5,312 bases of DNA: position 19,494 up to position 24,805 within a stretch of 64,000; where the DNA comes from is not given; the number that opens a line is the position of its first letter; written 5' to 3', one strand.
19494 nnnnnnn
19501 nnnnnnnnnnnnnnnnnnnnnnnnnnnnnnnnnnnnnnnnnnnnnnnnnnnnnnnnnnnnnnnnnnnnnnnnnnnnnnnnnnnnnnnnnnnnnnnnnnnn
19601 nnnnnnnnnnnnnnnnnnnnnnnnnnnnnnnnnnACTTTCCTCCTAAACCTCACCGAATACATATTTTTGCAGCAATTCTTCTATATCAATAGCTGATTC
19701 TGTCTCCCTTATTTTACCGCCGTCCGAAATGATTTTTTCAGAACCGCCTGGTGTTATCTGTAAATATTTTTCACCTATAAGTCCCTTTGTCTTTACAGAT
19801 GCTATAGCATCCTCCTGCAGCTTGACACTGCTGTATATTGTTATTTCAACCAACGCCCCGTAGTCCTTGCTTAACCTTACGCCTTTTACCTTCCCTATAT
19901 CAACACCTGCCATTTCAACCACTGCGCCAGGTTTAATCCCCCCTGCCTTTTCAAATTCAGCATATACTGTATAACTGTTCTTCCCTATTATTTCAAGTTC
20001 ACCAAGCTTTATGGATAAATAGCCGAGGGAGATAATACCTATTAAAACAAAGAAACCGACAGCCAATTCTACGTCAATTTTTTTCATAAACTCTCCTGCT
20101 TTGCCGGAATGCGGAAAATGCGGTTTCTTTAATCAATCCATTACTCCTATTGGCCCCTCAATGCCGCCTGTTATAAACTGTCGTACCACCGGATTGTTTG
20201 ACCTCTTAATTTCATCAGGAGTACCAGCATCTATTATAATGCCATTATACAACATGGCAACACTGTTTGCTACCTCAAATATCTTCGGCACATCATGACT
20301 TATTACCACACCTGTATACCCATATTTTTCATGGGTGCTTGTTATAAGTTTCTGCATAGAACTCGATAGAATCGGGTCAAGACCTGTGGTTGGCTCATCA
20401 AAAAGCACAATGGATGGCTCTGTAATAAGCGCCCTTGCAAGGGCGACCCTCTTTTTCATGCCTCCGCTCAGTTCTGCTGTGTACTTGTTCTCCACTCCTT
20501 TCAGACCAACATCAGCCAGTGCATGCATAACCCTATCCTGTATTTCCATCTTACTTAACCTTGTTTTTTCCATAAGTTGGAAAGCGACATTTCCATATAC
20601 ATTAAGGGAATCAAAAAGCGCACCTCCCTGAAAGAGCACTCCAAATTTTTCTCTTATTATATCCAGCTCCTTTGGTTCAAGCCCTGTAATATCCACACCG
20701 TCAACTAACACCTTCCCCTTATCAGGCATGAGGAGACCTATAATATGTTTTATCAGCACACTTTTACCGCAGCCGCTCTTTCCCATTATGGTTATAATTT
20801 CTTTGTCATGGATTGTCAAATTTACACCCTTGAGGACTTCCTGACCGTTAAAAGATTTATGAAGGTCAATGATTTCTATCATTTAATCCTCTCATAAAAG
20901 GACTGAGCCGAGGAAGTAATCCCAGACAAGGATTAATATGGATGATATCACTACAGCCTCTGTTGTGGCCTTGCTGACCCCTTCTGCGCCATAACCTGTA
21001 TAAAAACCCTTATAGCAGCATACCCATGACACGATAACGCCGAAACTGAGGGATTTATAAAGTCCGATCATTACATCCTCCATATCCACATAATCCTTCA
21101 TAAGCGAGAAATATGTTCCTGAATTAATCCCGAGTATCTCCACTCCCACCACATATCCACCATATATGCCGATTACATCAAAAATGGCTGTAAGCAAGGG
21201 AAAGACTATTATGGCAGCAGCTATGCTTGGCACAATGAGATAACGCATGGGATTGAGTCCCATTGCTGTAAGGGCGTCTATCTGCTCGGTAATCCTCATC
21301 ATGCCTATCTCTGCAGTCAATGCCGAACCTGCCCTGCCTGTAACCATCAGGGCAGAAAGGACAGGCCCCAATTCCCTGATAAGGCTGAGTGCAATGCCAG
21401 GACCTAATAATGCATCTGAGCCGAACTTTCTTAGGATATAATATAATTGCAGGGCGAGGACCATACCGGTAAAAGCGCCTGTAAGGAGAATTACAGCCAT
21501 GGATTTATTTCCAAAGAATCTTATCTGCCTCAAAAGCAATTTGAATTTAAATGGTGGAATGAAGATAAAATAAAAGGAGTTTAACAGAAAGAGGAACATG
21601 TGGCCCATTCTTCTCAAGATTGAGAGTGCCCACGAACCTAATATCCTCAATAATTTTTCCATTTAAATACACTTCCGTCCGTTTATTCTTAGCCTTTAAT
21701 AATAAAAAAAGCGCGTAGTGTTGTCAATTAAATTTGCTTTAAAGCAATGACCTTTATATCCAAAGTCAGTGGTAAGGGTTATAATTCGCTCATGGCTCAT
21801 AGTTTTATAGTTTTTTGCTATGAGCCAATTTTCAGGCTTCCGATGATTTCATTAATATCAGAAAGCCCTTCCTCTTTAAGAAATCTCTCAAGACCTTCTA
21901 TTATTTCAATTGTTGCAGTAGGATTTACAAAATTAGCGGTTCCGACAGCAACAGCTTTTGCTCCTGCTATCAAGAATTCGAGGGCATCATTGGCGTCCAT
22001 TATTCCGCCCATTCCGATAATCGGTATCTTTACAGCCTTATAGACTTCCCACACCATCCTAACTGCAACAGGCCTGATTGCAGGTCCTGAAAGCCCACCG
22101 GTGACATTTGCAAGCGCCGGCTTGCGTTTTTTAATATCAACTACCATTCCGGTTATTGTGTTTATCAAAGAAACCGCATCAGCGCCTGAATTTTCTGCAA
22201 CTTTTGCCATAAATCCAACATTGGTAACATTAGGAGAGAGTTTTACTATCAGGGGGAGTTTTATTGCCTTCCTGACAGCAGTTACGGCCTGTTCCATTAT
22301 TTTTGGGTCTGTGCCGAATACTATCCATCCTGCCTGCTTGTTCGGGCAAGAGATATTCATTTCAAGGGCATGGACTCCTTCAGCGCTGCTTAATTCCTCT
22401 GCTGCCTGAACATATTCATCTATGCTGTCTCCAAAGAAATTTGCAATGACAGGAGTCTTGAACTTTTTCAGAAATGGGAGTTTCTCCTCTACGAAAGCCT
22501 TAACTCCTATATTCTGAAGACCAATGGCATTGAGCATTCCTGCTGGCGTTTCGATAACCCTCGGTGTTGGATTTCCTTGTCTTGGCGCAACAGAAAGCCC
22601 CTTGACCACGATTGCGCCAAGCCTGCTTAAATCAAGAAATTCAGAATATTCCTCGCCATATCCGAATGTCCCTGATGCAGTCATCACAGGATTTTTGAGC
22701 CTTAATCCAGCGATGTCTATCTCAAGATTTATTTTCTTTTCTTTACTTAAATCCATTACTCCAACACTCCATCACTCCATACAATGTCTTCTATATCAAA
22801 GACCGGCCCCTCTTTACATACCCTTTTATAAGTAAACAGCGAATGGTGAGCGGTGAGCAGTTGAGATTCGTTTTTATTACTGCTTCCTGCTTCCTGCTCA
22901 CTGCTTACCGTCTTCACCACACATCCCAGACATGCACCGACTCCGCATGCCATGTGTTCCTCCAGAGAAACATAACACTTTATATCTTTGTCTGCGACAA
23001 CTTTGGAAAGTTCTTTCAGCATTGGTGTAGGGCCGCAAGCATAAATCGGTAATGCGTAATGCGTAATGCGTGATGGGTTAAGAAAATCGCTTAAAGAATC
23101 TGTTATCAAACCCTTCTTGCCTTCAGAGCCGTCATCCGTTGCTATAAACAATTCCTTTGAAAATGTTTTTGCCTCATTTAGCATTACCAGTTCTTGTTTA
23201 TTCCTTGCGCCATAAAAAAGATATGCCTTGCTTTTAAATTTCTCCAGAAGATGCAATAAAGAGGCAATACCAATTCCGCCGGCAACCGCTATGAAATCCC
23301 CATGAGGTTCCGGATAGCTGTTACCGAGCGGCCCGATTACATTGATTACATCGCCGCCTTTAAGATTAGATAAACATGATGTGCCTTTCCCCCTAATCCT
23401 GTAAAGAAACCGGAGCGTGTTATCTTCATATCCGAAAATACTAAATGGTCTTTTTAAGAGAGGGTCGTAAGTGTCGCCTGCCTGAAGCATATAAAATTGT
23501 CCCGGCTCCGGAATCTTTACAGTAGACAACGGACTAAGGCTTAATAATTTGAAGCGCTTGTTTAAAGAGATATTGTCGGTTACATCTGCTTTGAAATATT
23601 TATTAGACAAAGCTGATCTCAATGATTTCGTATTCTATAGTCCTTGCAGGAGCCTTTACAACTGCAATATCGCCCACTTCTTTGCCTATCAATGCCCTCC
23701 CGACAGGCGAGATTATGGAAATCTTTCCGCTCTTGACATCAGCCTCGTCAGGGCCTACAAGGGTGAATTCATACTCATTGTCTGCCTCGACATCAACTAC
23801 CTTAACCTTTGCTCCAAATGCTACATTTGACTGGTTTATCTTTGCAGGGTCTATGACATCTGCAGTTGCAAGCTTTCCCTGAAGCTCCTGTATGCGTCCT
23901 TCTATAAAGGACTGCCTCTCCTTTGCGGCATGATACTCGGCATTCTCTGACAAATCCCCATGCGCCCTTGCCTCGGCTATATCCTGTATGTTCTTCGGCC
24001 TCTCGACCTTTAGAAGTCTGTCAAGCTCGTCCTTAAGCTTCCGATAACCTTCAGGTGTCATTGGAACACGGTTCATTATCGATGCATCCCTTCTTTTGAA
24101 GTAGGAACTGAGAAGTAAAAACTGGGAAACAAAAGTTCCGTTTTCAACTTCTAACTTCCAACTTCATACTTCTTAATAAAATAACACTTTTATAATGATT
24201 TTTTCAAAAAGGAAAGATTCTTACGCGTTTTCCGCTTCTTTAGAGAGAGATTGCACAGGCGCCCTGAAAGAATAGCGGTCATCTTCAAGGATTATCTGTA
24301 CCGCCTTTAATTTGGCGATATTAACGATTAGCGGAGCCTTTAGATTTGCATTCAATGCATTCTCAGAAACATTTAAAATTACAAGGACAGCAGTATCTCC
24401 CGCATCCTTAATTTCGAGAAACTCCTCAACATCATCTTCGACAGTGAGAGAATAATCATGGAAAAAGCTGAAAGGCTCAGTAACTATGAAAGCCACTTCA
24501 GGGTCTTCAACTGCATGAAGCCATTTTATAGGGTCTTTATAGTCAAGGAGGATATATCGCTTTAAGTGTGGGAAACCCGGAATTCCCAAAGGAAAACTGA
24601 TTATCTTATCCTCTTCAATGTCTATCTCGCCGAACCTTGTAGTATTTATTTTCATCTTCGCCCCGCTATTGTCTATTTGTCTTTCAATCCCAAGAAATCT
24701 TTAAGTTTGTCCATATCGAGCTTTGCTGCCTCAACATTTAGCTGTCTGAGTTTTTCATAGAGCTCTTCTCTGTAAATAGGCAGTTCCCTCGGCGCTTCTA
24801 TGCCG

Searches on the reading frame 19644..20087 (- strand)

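Call 13: search_protein_families(library=pfam, proteins=[window:19644-20087:-], max_evalue=0.001)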
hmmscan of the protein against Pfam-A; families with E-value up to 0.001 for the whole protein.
window:19644-20087:- (147 aa): 1 family
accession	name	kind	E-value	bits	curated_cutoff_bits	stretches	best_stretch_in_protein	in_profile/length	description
PF02470.25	MlaD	-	1e-21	77.4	25.1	1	38-114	2-81/81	MlaD protein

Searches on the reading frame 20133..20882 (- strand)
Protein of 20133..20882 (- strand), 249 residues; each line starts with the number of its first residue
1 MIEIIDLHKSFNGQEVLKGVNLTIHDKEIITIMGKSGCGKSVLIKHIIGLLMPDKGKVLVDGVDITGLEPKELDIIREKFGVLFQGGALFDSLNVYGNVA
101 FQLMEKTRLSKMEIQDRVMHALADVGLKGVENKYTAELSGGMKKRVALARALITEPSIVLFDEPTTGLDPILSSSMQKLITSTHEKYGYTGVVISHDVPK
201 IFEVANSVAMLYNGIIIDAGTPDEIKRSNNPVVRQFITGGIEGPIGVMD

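Call 13: search_protein_families(library=pfam, proteins=[window:20133-20882:-], max_evalue=0.001)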
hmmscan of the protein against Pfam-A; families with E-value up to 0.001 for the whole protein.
window:20133-20882:- (249 aa): 3 families
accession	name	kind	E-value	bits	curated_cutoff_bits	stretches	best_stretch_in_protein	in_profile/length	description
PF00005.33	ABC_tran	-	7.3e-35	121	25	1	17-166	1-137/137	ABC transporter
PF13304.12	AAA_21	-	0.00048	20.7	27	0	137-175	237-274/304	AAA domain, putative AbiEii toxin, Type IV TA system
PF13555.12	AAA_29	-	0.00052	20.2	27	1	19-55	14-50/61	P-loop containing region of AAA domain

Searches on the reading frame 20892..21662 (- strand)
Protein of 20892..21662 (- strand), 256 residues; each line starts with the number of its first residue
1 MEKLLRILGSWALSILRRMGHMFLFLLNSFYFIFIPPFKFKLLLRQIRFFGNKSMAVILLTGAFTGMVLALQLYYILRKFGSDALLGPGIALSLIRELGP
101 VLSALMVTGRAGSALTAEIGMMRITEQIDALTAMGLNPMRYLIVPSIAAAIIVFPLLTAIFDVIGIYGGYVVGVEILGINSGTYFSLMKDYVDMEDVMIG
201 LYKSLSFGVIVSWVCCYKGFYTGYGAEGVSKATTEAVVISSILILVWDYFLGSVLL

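Call 13: search_protein_families(library=pfam, proteins=[window:20892-21662:-], max_evalue=0.001)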
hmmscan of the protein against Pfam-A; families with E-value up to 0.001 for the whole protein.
window:20892-21662:- (256 aa): 1 family
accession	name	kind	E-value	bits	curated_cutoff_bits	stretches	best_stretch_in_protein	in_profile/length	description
PF02405.21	MlaE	-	1.3e-80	270.4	22.5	1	44-251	2-209/212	Permease MlaE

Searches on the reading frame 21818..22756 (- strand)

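Call 13: search_protein_families(library=pfam, proteins=[window:21818-22756:-], max_evalue=0.001)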
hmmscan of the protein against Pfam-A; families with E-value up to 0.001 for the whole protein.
window:21818-22756:- (312 aa): 5 families
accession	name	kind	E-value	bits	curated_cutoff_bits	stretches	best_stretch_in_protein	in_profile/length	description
PF01180.27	DHO_dh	-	1.9e-83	280.5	27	1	11-293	2-291/291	Dihydroorotate dehydrogenase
PF01207.24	Dus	-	4.1e-10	39.7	20.4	1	97-176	51-132/311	Dihydrouridine synthase (Dus)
PF03060.21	NMO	-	3.9e-07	30.2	28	1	219-276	167-226/331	Nitronate monooxygenase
PF00977.27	His_biosynth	-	0.00012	22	23.6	1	228-287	58-117/228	Histidine biosynthesis protein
PF01070.24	FMN_dh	-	0.00031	20.3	24.9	0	229-274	257-304/350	FMN-dependent dehydrogenase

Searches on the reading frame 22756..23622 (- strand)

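Call 13: search_protein_families(library=pfam, proteins=[window:22756-23622:-], max_evalue=0.001)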
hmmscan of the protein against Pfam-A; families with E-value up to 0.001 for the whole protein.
window:22756-23622:- (288 aa): 2 families
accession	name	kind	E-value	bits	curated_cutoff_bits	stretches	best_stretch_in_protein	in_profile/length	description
PF10418.14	DHODB_Fe-S_bind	-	9.4e-16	57.7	23.9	2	221-242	1-22/41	Iron-sulfur cluster binding domain of dihydroorotate dehydrogenase B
PF00175.26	NAD_binding_1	-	2.5e-07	31.7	22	1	113-205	2-107/109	Oxidoreductase NAD-binding domain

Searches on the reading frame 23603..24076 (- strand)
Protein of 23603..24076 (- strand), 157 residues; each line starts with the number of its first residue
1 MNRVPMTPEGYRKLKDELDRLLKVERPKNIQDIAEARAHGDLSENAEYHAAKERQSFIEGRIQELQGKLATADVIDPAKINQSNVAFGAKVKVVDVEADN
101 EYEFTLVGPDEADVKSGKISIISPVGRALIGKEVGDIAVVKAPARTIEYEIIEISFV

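Call 13: search_protein_families(library=pfam, proteins=[window:23603-24076:-], max_evalue=0.001)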
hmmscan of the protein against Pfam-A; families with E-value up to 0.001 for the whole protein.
window:23603-24076:- (157 aa): 2 families
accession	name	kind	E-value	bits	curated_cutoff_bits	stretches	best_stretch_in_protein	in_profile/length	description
PF03449.20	GreA_GreB_N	-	9.1e-34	115.9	24.5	1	4-74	1-71/71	Transcription elongation factor, N-terminal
PF01272.25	GreA_GreB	-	2.4e-27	95.2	26.9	1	83-155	4-76/77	Transcription elongation factor, GreA/GreB, C-term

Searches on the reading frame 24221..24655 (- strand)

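Call 13: search_protein_families(library=pfam, proteins=[window:24221-24655:-], max_evalue=0.001)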
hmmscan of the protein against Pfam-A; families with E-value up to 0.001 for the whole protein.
window:24221-24655:- (144 aa): 1 family
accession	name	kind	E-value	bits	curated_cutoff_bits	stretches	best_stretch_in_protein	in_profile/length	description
PF02623.20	FliW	-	4.8e-36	123.7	25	1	19-134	1-122/122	FliW protein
